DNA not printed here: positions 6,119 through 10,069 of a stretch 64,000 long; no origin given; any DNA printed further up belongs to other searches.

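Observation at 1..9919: Six-gene co-directional defence island: HTH-SNF2-DUF3883 helicase, Gabija-like OLD/UvrD pair, DUF262/HEPN pair, KAP NTPase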

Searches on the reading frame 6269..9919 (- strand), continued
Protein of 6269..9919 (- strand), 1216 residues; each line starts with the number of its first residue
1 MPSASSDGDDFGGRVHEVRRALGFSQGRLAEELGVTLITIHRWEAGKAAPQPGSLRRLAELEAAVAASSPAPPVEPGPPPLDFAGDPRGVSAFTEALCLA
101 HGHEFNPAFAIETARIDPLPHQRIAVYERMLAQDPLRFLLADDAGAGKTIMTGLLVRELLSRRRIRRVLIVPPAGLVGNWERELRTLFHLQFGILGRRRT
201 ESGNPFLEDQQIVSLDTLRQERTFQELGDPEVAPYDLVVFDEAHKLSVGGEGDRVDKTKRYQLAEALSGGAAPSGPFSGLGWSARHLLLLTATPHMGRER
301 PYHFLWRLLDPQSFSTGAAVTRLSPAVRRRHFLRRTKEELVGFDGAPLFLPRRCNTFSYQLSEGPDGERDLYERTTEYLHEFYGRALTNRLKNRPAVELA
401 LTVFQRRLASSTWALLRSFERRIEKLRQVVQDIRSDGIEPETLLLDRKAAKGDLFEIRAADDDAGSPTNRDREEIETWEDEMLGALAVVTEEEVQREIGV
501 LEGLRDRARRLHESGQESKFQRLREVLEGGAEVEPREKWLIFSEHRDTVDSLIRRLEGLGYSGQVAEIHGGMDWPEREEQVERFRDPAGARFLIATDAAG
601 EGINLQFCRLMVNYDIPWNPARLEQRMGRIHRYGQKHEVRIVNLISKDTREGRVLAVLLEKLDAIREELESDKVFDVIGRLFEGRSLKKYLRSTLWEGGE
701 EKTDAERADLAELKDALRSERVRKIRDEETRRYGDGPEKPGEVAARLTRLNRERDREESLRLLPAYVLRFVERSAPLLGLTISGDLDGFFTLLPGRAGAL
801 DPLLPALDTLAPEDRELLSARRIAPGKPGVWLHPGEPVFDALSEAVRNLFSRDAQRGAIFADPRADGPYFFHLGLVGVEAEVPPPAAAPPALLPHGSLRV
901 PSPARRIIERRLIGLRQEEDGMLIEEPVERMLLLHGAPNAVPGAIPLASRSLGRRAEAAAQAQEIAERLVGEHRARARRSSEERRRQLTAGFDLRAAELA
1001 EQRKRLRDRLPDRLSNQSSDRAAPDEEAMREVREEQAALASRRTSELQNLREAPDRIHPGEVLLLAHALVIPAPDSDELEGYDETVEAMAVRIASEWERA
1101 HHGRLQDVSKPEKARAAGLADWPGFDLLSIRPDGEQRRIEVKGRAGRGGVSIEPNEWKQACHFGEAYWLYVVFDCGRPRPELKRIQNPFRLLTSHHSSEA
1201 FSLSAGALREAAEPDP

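Call 32: find_related_loci(query=window:6269-9919:-, collection=metagenome_contigs, flank=10000)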
Query window:6269-9919:- (1216 aa) in metagenome_contigs; peptide patterns used: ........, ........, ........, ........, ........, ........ (x = any residue, [..] = any of these).
600 stretches matched a pattern (row limit reached: there are more); 576 encode a relative of the query (tblastn E <= 1e-3); the best 80 are kept; 80 distinct loci.
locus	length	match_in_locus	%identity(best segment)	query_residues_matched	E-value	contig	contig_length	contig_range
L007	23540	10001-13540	53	10-1215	0e+0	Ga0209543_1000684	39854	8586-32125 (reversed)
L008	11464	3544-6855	54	72-1215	0e+0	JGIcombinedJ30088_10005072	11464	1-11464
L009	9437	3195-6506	54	72-1215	0e+0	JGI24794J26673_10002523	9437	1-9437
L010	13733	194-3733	53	10-1215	0e+0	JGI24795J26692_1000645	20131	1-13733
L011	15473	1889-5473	51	10-1215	0e+0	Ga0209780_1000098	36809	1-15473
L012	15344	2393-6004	47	1-1215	0e+0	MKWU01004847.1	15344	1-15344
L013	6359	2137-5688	49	10-1213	0e+0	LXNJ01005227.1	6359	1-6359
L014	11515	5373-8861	49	14-1194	0e+0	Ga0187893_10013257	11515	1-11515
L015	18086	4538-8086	47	11-1194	0e+0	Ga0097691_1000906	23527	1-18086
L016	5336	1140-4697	47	10-1195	0e+0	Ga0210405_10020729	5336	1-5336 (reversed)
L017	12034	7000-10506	47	1-1189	0e+0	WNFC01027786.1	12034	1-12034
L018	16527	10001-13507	47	1-1189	0e+0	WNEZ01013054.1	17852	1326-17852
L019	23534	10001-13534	45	1-1198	0e+0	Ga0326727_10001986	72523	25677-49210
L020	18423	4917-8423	48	2-1192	0e+0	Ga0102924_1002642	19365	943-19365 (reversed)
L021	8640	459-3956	46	10-1189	0e+0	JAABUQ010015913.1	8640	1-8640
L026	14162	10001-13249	49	78-1189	0e+0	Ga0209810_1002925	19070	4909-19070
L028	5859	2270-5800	48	5-1189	0e+0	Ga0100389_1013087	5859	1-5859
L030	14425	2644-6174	48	5-1189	0e+0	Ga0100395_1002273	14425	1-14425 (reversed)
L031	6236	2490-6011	44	10-1189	0e+0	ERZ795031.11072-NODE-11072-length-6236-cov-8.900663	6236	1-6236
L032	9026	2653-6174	44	10-1189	0e+0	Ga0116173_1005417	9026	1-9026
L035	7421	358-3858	47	10-1189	0e+0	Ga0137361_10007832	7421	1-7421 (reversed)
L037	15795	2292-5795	45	10-1189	0e+0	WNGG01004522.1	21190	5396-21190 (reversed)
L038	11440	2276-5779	45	10-1189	0e+0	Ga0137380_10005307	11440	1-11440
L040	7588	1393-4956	45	10-1189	0e+0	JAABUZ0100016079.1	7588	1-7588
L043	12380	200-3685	47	14-1189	0e+0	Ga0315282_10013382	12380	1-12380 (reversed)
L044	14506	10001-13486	48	14-1189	0e+0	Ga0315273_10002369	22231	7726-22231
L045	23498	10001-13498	46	10-1189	0e+0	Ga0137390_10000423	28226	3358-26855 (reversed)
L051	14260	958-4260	48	62-1189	0e+0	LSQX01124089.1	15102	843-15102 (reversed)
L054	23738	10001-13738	44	3-1189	0e+0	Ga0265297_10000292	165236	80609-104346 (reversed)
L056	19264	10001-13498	46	10-1189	0e+0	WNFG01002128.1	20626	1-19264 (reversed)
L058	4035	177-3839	45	6-1189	0e+0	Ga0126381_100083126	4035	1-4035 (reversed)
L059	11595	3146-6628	44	10-1189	0e+0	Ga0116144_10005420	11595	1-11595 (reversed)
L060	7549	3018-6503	46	9-1189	0e+0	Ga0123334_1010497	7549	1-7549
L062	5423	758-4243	46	9-1189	0e+0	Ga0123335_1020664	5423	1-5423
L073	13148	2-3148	46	115-1189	0e+0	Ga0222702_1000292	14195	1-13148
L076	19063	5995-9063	46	81-1189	0e+0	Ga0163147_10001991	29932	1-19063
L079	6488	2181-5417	46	81-1189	0e+0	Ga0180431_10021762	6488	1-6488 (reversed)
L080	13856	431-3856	46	15-1189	0e+0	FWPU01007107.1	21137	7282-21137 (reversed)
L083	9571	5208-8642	44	15-1189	0e+0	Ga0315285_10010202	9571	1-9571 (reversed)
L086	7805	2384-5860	44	14-1189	0e+0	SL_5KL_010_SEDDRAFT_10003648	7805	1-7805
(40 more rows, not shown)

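Call 36: search_protein_families(library=ncbifam, proteins=[window:6269-9919:-], max_evalue=0.01)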
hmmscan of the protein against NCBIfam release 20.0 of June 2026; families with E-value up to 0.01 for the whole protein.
window:6269-9919:- (1216 aa): 31 families (the best 25 are shown)
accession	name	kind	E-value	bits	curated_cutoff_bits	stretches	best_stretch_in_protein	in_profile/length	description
NF038317.1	DISARM_DrmD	equivalog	2.4e-96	324.1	610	1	136-726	125-701/1021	DISARM system SNF2-like helicase DrmD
NF041062.1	DpdE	equivalog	4.9e-56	190.3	500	2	110-340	146-342/1048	protein DpdE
NF003426.0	PRK04914.1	equivalog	2.1e-44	152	576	2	106-315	142-337/959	RNA polymerase-associated protein RapA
NF038318.1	DISARM_DrmD_b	equivalog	6.1e-44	150.4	950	3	581-665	480-563/868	DISARM system SNF2-like helicase DrmD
NF042964.1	phospholipD_antiphage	equivalog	2.8e-36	125.2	1100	2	489-666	640-823/895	phospholipase D-like domain-containing anti-phage protein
NF058637.1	helic_SCO1167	equivalog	3.2e-24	85.1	1200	2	515-661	760-902/932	SCO1167/SCO6262 family helicase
NF053675.1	pilus_reg_Snf2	equivalog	2.1e-22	79.1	1100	2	514-667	857-1006/1029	pilus expression-regulating Snf2 family helicase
NF010337.0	PRK13766.1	equivalog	4e-13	48.4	610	1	510-671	339-503/781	Hef nuclease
NF041790.1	anti-phage_ZorD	equivalog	1.3e-12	46.5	1500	2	139-190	608-660/1035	type I Zorya anti-phage system protein ZorD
NF053631.1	RNA_helic_CshA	equivalog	2.3e-11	43.3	646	1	517-636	222-334/434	degradosome RNA helicase CshA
NF008744.0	PRK11776.1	equivalog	1.4e-10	40.3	524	1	508-637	218-340/460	ATP-dependent RNA helicase DbpA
NF008394.0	PRK11192.1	equivalog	2.3e-10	39.9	507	1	519-637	234-345/441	ATP-dependent RNA helicase SrmB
NF053711.1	RNA_heli_RhlE1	exception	4.2e-10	39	750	1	537-649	245-352/434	RNA helicase RhlE1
NF002340.1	PRK01297.1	equivalog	1.5e-09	37.2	564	1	517-636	234-346/372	ATP-dependent RNA helicase RhlB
TIGR01389.1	recQ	equivalog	1.9e-09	36.5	640.2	1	537-642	225-327/591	DNA helicase RecQ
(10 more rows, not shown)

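Call 45: find_encoding_contigs(protein=P0007, flank=10000, max_places=1)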
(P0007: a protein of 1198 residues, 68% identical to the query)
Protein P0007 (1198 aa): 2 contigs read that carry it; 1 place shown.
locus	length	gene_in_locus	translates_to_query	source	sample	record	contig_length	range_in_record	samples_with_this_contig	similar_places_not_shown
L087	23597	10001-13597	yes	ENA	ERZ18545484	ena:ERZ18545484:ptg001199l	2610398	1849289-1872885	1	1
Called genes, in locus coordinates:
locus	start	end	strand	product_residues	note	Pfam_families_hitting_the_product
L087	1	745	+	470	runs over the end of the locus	PF21799:MurD-like_N, PF08245:Mur_ligase_M, PF02875:Mur_ligase_C (weak)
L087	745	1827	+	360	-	PF01098:FTSW_RODA_SPOVE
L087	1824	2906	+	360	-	PF03033:Glyco_transf_28, PF13579:Glyco_trans_4_4 (weak), PF04101:Glyco_tran_28_C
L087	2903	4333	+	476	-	PF01225:Mur_ligase, PF08245:Mur_ligase_M, PF02875:Mur_ligase_C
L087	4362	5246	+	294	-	-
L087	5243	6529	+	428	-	PF11104:PilM_2 (faint), PF02491:SHS2_FTSA, PF06723:MreB_Mbl (weak), PF14450:FtsA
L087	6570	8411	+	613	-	PF00091:Tubulin, PF12327:FtsZ_C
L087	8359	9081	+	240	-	-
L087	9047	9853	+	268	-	PF02578:Cu-oxidase_4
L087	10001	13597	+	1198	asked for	PF00176:SNF2-rel_dom, PF04851:ResIII (weak), PF00271:Helicase_C, PF13020:NOV_C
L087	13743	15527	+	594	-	PF11398:DUF2813, PF13175:AAA_15, PF13476:AAA_23, PF13304:AAA_21, PF13175:AAA_15, PF20469:OLD-like_TOPRIM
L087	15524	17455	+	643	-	PF00580:UvrD-helicase, PF13245:AAA_19, PF01443:Viral_helicase1 (faint), PF13361:UvrD_C, PF13538:UvrD_C_2 (faint)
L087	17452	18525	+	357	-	PF16289:PIN_12, PF18476:PIN_8 (weak)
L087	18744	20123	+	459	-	PF07693:KAP_NTPase, PF13401:AAA_22 (faint)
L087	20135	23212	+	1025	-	PF06634:DUF1156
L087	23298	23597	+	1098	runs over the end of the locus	PF04465:DUF499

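Call 46: find_encoding_contigs(protein=P0017, flank=10000, max_places=1)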
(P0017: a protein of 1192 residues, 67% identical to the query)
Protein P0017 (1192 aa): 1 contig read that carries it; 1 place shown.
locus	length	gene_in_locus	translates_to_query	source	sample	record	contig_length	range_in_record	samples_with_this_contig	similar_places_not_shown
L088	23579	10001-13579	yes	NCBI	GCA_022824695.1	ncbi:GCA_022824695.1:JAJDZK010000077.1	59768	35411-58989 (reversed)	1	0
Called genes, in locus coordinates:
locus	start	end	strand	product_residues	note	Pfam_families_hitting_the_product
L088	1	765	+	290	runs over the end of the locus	PF02653:BPD_transp_2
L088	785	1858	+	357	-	PF02653:BPD_transp_2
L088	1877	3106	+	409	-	PF13458:Peripla_BP_6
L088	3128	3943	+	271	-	PF00005:ABC_tran, PF13304:AAA_21 (faint)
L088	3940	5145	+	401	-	PF00501:AMP-binding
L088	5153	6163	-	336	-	PF00248:Aldo_ket_red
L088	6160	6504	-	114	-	-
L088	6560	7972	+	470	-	PF03553:Na_H_antiporter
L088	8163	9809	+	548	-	PF07969:Amidohydro_3, PF01979:Amidohydro_1 (weak)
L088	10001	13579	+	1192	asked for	PF01381:HTH_3 (weak), PF13560:HTH_31 (weak), PF00176:SNF2-rel_dom, PF00270:DEAD (faint), PF04851:ResIII (faint), PF00271:Helicase_C, PF13020:NOV_C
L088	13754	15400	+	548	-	PF02463:SMC_N (faint), PF11398:DUF2813, PF13175:AAA_15, PF13476:AAA_23, PF13304:AAA_21, PF13175:AAA_15, PF20469:OLD-like_TOPRIM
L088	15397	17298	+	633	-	PF00580:UvrD-helicase, PF13245:AAA_19, PF01443:Viral_helicase1 (faint), PF13361:UvrD_C, PF13538:UvrD_C_2 (faint)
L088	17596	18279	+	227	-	PF17278:DUF5343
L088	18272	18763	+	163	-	PF09509:Hypoth_Ymh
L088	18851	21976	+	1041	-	PF06634:DUF1156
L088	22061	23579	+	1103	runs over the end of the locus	PF04465:DUF499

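Call 47: find_homologous_proteins(query=L087:20135-23212:+, max_evalue=1e-50)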
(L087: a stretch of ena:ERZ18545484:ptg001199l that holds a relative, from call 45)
Query L087:20135-23212:+ (1025 aa): 7788 proteins with E <= 1e-50 among 8000 candidates; the best 120 are listed.
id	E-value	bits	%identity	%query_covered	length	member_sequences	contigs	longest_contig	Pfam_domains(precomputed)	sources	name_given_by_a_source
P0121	0.0e+0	2063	88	100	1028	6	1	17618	PF06634.18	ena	-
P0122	0.0e+0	2008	86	100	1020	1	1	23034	PF06634.18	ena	-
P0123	0.0e+0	2000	85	100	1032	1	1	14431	PF06634.18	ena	-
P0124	0.0e+0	1998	85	100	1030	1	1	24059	PF06634.18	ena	-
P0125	0.0e+0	1953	83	100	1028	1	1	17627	PF06634.18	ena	-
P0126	0.0e+0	1951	83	100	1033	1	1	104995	PF06634.18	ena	-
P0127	0.0e+0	1911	82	100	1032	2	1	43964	PF06634.18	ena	-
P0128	0.0e+0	1910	82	100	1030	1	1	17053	PF06634.18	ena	-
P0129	0.0e+0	1899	81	100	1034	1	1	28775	PF06634.18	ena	-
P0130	0.0e+0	1899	81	100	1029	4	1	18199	PF06634.18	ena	-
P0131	0.0e+0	1878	81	100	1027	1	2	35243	PF06634.18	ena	-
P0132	0.0e+0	1878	81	100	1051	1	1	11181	PF06634.18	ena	-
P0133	0.0e+0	1848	80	100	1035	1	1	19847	PF06634.18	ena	-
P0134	0.0e+0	1842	79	100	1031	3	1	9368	PF06634.18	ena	-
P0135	0.0e+0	1811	78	100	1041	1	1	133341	PF06634.18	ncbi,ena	-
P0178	0.0e+0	1559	66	99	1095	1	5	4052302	PF06634.18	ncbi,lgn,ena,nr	ncbi:MAG: DUF1156 domain-containing protein [Acidobacteria bacterium]|nr:DUF1156 domain-containing p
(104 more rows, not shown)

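Call 49: find_homologous_proteins(query=L088:18851-21976:+, max_evalue=1e-100)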
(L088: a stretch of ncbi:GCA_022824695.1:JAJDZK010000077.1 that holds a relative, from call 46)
Query L088:18851-21976:+ (1041 aa): 7049 proteins with E <= 1e-100 among 8000 candidates; the best 120 are listed.
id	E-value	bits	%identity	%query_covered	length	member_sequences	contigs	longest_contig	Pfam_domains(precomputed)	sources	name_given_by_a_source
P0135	0.0e+0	2395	100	100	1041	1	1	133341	PF06634.18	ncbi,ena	-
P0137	0.0e+0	2090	88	99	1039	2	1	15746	PF06634.18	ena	-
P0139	0.0e+0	1945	83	99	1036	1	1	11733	PF06634.18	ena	-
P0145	0.0e+0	1876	81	99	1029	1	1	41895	PF03602.22,PF06634.18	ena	-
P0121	0.0e+0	1839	79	99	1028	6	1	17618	PF06634.18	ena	-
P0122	0.0e+0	1808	78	99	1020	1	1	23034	PF06634.18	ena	-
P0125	0.0e+0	1781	77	99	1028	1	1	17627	PF06634.18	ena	-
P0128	0.0e+0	1776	77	99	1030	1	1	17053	PF06634.18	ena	-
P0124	0.0e+0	1774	77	99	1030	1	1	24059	PF06634.18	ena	-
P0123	0.0e+0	1772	77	99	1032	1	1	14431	PF06634.18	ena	-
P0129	0.0e+0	1759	76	99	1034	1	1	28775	PF06634.18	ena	-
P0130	0.0e+0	1756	76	99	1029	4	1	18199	PF06634.18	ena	-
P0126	0.0e+0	1750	76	99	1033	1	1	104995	PF06634.18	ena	-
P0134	0.0e+0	1746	75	99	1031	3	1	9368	PF06634.18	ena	-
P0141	0.0e+0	1734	74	99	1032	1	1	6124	PF06634.18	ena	-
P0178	0.0e+0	1560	66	99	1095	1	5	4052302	PF06634.18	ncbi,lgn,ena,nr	ncbi:MAG: DUF1156 domain-containing protein [Acidobacteria bacterium]|nr:DUF1156 domain-containing p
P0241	0.0e+0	1549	68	99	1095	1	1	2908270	PF06634.18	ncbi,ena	-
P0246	0.0e+0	1525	67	99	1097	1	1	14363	PF06634.18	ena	-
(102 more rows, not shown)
